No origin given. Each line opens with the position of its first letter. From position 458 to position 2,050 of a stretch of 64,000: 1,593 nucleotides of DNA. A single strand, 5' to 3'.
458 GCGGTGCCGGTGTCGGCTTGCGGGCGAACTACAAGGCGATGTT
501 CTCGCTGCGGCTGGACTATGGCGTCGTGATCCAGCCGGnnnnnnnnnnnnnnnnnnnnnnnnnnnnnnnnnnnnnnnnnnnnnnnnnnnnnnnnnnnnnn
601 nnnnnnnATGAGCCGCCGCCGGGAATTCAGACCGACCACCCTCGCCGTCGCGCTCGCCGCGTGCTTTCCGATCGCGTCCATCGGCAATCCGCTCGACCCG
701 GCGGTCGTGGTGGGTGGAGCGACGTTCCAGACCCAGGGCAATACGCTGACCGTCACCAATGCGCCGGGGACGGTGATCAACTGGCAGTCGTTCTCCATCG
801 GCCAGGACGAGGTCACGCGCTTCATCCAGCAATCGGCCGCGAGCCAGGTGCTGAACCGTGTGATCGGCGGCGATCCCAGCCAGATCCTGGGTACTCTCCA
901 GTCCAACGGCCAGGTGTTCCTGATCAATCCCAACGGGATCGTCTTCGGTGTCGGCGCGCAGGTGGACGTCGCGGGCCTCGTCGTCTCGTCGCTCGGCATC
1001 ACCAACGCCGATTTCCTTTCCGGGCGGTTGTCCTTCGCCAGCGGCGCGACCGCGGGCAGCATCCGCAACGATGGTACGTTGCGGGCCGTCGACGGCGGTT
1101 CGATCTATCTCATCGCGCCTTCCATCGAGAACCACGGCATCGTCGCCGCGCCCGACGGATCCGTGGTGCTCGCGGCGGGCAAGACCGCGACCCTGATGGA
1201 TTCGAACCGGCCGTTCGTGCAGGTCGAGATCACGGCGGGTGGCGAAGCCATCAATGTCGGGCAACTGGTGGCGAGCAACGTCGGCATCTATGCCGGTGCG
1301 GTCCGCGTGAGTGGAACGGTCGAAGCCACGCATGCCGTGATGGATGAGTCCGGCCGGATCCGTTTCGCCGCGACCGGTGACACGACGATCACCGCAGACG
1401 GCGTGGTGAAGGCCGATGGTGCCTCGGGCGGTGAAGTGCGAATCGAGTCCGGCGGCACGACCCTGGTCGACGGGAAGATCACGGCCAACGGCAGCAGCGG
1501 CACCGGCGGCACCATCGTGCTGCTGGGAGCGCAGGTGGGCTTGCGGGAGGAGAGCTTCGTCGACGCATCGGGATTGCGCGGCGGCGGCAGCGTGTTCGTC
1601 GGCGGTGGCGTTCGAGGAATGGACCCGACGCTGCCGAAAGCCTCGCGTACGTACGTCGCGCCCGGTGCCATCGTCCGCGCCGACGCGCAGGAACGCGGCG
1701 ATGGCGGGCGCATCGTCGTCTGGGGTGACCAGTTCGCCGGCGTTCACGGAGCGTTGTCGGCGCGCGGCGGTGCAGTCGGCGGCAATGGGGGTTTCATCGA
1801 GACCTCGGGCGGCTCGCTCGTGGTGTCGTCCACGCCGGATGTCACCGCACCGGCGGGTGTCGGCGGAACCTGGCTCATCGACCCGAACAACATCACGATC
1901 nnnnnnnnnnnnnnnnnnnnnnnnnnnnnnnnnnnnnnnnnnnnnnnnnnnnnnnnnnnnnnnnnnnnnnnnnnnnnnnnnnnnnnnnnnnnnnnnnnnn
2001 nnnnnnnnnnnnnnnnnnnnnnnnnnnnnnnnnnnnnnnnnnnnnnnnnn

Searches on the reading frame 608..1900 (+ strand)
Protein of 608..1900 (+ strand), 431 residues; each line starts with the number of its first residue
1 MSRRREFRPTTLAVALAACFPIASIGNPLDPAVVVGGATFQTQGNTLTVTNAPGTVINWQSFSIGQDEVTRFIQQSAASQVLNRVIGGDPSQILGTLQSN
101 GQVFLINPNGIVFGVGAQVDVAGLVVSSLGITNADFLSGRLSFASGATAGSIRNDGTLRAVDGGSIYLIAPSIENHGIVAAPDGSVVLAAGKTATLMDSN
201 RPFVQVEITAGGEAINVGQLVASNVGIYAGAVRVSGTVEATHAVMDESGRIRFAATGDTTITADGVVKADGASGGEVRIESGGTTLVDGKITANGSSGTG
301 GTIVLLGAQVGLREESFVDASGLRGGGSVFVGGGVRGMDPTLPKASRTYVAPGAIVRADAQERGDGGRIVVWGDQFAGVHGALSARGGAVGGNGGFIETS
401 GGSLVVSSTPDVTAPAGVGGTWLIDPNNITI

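Call 9: find_homologous_proteins(query=window:608-1900:+, max_evalue=1e-20)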
Query window:608-1900:+ (431 aa): 1166 proteins with E <= 1e-20 among 8000 candidates; the best 120 are listed.
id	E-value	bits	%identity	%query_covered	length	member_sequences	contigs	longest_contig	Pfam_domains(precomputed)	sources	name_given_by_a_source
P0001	4.4e-201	687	77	97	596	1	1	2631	PF05860.20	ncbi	ncbi:MAG: filamentous hemagglutinin N-terminal domain-containing protein, partial [Betaproteobacteri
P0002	8.3e-186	636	69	100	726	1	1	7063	PF20606.4,PF05860.20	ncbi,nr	ncbi:MAG: filamentous hemagglutinin N-terminal domain-containing protein, partial [Burkholderiales b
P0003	8.7e-135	468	56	100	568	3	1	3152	PF05860.20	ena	-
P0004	2.1e-133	464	55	98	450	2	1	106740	PF05860.20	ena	-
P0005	5.5e-129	449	52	100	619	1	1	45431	PF12951.14,PF05860.20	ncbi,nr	ncbi:MAG: filamentous hemagglutinin N-terminal domain-containing protein, partial [Burkholderiales b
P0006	1.8e-126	441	42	94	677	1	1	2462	PF05860.20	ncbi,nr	ncbi:MAG TPA: filamentous hemagglutinin N-terminal domain-containing protein, partial [Burkholderial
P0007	2.8e-125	437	50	77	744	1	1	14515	PF05860.20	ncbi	-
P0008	5.6e-124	433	49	75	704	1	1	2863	PF05860.20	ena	-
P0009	8.6e-121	422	49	100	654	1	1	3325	PF05860.20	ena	-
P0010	1.8e-120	421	53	99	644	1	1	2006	PF05860.20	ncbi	ncbi:MAG: filamentous hemagglutinin N-terminal domain-containing protein, partial [Rubrivivax sp.]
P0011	2.5e-120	421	51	100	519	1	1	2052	PF05860.20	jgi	jgi:filamentous hemagglutinin family protein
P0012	4.9e-119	416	48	100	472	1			PF05860.20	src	-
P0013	6.1e-119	416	53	100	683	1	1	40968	PF18886.7,PF05860.20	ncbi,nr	ncbi:MAG: filamentous hemagglutinin N-terminal domain-containing protein, partial [Sulfuritalea sp.]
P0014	2.3e-118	414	51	99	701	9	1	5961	PF18886.7,PF05860.20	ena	-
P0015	2.4e-118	414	50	100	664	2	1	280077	PF05860.20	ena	-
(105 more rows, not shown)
